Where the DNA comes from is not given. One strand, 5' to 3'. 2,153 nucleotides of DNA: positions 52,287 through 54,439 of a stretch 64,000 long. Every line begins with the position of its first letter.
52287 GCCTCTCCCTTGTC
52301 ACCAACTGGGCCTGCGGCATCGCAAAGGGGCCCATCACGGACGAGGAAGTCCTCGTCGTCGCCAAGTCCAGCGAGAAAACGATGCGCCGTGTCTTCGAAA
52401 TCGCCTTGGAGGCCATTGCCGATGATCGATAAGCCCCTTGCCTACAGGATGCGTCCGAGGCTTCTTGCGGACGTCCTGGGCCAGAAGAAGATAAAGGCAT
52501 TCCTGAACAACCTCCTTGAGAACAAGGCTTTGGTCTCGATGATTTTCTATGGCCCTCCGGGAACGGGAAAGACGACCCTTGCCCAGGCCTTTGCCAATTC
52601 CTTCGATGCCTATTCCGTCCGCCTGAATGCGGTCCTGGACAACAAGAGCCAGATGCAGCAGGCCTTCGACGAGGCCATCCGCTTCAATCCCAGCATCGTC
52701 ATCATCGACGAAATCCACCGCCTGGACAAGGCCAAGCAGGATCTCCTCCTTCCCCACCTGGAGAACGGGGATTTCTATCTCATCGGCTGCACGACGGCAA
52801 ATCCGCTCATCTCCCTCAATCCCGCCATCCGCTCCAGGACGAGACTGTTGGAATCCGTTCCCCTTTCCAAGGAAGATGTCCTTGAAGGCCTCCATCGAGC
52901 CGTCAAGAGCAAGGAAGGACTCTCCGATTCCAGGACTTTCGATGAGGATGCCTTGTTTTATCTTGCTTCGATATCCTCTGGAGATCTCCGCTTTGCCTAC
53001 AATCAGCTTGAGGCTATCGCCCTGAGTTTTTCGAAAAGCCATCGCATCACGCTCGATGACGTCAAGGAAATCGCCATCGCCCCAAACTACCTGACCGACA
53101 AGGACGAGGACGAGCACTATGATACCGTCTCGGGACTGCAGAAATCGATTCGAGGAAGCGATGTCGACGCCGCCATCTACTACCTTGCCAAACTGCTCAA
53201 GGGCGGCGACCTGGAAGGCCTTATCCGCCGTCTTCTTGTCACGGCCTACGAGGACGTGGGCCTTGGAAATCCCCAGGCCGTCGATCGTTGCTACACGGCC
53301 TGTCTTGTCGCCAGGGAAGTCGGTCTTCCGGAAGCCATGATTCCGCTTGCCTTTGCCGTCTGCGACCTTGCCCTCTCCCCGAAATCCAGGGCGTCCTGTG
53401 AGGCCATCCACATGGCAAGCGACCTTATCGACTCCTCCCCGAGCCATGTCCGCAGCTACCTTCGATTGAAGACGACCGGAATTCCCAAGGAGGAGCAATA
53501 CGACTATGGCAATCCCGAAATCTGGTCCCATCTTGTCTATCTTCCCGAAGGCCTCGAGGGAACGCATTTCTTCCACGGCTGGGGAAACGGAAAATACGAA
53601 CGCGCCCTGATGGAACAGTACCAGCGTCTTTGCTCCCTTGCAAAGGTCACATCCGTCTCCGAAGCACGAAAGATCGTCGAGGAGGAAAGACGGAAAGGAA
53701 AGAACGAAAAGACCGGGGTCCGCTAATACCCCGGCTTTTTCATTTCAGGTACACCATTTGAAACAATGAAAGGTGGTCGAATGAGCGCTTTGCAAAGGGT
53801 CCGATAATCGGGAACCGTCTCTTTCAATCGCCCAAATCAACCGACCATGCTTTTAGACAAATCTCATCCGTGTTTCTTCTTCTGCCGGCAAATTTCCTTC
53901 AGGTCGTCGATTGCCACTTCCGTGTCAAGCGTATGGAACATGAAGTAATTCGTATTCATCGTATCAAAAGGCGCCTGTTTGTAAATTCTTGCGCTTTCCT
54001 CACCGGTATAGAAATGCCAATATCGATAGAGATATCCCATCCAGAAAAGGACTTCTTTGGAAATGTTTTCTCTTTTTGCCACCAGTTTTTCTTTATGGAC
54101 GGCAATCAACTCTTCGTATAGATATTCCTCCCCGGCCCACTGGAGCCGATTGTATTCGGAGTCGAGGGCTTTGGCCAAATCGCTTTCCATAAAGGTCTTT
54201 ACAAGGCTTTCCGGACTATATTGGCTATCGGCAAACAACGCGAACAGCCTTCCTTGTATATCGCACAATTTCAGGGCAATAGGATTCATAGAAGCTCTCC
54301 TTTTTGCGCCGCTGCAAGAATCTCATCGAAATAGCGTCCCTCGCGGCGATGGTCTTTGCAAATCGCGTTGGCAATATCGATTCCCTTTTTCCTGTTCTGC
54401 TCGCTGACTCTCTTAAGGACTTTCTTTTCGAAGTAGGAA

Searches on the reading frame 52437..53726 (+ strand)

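Call 3: search_protein_families(library=pfam, proteins=[window:52437-53726:+], max_evalue=0.01)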
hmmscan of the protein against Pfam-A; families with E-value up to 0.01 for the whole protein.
window:52437-53726:+ (429 aa): 26 families (the best 25 are shown)
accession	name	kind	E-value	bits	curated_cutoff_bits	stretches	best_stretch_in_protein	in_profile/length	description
PF12002.13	MgsA_C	-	1.2e-36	126.6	27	1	240-398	1-166/167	MgsA AAA+ ATPase C terminal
PF16193.11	AAA_assoc_2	-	8.3e-18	64.9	34.3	1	167-239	6-81/81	AAA C-terminal domain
PF00004.35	AAA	-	1.1e-16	61.9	21.2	1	35-136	1-124/131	ATPase family associated with various cellular activities (AAA)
PF05496.18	RuvB_N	-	6.7e-13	49.1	27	1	5-112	1-112/159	Holliday junction DNA helicase RuvB P-loop domain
PF07728.20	AAA_5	-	7.5e-08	32.9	22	1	35-115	2-97/139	AAA domain (dynein-related subfamily)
PF13401.12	AAA_22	-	1.5e-06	29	27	1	35-59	8-32/130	AAA domain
PF13173.12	AAA_14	-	1.8e-06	28.4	27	1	35-147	5-127/129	AAA domain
PF13191.12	AAA_16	-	2.1e-06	28.8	32.6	0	33-57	25-49/167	AAA ATPase domain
PF13177.12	DNA_pol3_delta2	-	3.9e-05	24.1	27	0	17-56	4-43/161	DNA polymerase III, delta subunit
PF07724.20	AAA_2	-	0.00032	21.2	27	0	32-111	3-102/166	AAA domain (Cdc48 subfamily)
PF13238.12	AAA_18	-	0.00039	21.3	29.4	1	38-110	4-65/128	AAA domain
PF14532.12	Sigma54_activ_2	-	0.00043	21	25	1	36-139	25-126/138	Sigma-54 interaction domain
PF00931.28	NB-ARC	-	0.00053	19.8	23.5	1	17-58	3-44/248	NB-ARC domain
PF00910.28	RNA_helicase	-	0.00066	20.6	21.5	1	36-99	2-64/105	RNA helicase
PF00158.32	Sigma54_activat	-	0.00071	19.7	20.2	0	85-121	94-130/168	Sigma-54 interaction domain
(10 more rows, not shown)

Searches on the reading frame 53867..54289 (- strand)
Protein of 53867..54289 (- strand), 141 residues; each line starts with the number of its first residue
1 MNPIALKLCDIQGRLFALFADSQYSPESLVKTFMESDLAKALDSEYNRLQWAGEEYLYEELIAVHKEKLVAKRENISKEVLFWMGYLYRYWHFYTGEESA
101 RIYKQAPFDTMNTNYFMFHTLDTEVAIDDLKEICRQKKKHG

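Call 3: search_protein_families(library=pfam, proteins=[window:53867-54289:-], max_evalue=0.01)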
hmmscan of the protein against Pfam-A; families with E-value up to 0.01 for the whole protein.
window:53867-54289:- (141 aa): 1 family
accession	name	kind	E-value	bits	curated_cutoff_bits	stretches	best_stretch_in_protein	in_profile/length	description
PF12668.12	DUF3791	-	1.8e-07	31.5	25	1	102-137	25-60/60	Protein of unknown function (DUF3791)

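Call 4: search_protein_families(library=padloc, proteins=[window:53867-54289:-], max_evalue=0.01)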
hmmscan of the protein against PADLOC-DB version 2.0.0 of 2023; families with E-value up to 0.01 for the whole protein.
window:53867-54289:- (141 aa): 4 families
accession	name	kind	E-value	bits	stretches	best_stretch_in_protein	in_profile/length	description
PDLC04642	PDC-M42B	-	4.2e-10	38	1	9-130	13-135/138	-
PDLC04435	PDC-M13A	-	0.00036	18.7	1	108-137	39-68/72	-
PDLC04434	PDC-M13A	-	0.0005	18.1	0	27-70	31-76/78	-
PDLC04441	PDC-M13C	-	0.00097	17.3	1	20-63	27-70/74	-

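Call 5: search_protein_families(library=ncbifam, proteins=[window:53867-54289:-], max_evalue=0.01)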
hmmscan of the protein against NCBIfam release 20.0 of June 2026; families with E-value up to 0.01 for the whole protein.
window:53867-54289:- (141 aa): 0 families

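Call 17: find_homologous_proteins(query=window:53867-54289:-, max_evalue=0.001)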
Query window:53867-54289:- (141 aa): 2849 proteins with E <= 0.001 among 2852 candidates; the best 120 are listed.
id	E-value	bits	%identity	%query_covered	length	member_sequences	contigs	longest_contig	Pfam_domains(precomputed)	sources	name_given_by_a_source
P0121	5.0e-90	317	99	100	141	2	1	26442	-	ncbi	-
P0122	2.3e-73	263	84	99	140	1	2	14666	-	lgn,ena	-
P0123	6.0e-71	255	83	99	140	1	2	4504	-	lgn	-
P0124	7.0e-71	255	82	99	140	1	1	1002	-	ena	-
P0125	1.0e-70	254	82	99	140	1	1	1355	-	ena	-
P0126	3.2e-70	253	82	99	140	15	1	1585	-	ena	-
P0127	4.7e-70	252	81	99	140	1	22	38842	-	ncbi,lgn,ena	-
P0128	5.3e-70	252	81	99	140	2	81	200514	-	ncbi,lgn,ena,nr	ncbi:MAG TPA: hypothetical protein H9693_02250 [Firmicutes bacterium]|nr:hypothetical protein [Bacil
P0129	7.5e-70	251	81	99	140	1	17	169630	-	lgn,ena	-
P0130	7.9e-70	251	82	99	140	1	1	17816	-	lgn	-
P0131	1.4e-69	251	81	99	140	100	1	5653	-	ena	-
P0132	2.0e-69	250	81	99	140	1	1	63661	-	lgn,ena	-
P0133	3.5e-69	249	81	99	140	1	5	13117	-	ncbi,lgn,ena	-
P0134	5.2e-69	249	81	99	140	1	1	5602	-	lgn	-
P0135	1.8e-68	247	80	99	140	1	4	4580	-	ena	-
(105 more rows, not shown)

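Call 75: search_solved_structures(query=A4, max_evalue=10, show_alignments=2)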
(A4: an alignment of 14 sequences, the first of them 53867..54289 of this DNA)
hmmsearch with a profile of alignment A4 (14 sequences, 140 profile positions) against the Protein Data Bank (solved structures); distinct sequences matched with E-value up to 10: 0.

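Call 76: search_protein_families(library=pfam, alignment_id=A4, max_evalue=1)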
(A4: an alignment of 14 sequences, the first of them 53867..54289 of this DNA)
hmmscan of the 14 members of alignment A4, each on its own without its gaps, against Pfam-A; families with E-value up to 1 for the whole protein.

A. member 1, window:53867-54289:- (141 aa): 1 family
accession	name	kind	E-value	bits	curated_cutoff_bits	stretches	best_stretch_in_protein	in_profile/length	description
PF12668.12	DUF3791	-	1.8e-07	31.5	25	2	102-137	25-60/60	Protein of unknown function (DUF3791)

B. families by the number of members that match (of 14 scanned): 4 families
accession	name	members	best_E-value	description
PF12668.12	DUF3791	12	1.8e-07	Protein of unknown function (DUF3791)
PF20707.3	bDLD2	1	0.031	Bacterial Death-like domain 2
PF14914.11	LRRC37AB_C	1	0.036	LRRC37A/B like protein 1 C-terminal domain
PF25426.1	AAA_lid_BCS1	1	0.11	Mitochondrial chaperone BCS1-like, ATPase lid domain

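Call 97: find_encoding_contigs(protein=P0128, flank=3000, max_places=10)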
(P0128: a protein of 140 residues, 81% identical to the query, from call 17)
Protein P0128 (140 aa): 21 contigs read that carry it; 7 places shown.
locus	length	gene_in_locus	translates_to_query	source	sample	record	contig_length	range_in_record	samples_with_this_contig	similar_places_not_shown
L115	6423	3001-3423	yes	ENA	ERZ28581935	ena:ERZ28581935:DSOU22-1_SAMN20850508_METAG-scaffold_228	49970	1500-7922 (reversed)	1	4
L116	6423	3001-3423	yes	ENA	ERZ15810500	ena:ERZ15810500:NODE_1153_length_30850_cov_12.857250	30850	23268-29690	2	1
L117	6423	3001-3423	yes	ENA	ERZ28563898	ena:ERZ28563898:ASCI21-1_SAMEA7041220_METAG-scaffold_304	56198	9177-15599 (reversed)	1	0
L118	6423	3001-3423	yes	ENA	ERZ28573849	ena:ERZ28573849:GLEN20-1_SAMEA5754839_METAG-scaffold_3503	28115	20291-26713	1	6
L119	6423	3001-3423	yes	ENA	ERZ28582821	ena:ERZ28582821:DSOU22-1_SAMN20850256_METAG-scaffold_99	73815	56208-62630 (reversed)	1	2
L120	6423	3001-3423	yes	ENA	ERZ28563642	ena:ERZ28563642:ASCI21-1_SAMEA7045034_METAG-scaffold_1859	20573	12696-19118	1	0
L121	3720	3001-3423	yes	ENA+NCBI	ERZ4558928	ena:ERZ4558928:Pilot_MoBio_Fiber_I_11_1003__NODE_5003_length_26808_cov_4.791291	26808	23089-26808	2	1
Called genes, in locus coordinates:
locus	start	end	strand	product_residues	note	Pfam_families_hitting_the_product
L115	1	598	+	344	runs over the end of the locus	-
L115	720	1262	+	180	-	PF01250:Ribosomal_S6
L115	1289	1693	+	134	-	PF00436:SSB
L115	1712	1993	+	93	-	PF01084:Ribosomal_S18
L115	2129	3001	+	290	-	PF01381:HTH_3, PF12844:HTH_19 (weak), PF13560:HTH_31 (weak), PF13151:DUF3990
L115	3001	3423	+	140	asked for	-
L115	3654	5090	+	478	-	PF00828:Ribosomal_L27A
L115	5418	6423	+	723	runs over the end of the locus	PF03477:ATP-cone, PF13597:NRDD, PF01228:Gly_radical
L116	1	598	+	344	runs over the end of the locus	-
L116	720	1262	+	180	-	PF01250:Ribosomal_S6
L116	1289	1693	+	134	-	PF00436:SSB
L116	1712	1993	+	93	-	PF01084:Ribosomal_S18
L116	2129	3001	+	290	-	PF01381:HTH_3, PF12844:HTH_19 (weak), PF13560:HTH_31 (weak), PF13151:DUF3990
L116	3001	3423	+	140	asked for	-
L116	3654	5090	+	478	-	PF00828:Ribosomal_L27A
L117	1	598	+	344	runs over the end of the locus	-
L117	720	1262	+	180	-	PF01250:Ribosomal_S6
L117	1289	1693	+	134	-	PF00436:SSB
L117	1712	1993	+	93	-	PF01084:Ribosomal_S18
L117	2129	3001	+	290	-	PF01381:HTH_3, PF12844:HTH_19 (weak), PF13560:HTH_31 (weak), PF13151:DUF3990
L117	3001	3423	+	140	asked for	-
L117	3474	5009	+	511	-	PF12161:HsdM_N, PF02384:N6_Mtase, PF05175:MTS (faint), PF07669:Eco57I (faint)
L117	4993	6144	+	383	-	PF01420:Methylase_S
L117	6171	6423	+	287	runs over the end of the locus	-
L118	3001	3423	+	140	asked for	-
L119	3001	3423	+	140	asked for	-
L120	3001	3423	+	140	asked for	-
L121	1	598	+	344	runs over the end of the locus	-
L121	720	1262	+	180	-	PF01250:Ribosomal_S6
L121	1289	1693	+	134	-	PF00436:SSB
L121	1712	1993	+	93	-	PF01084:Ribosomal_S18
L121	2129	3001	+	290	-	PF01381:HTH_3, PF12844:HTH_19 (weak), PF13560:HTH_31 (weak), PF13151:DUF3990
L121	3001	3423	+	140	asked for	-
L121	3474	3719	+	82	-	?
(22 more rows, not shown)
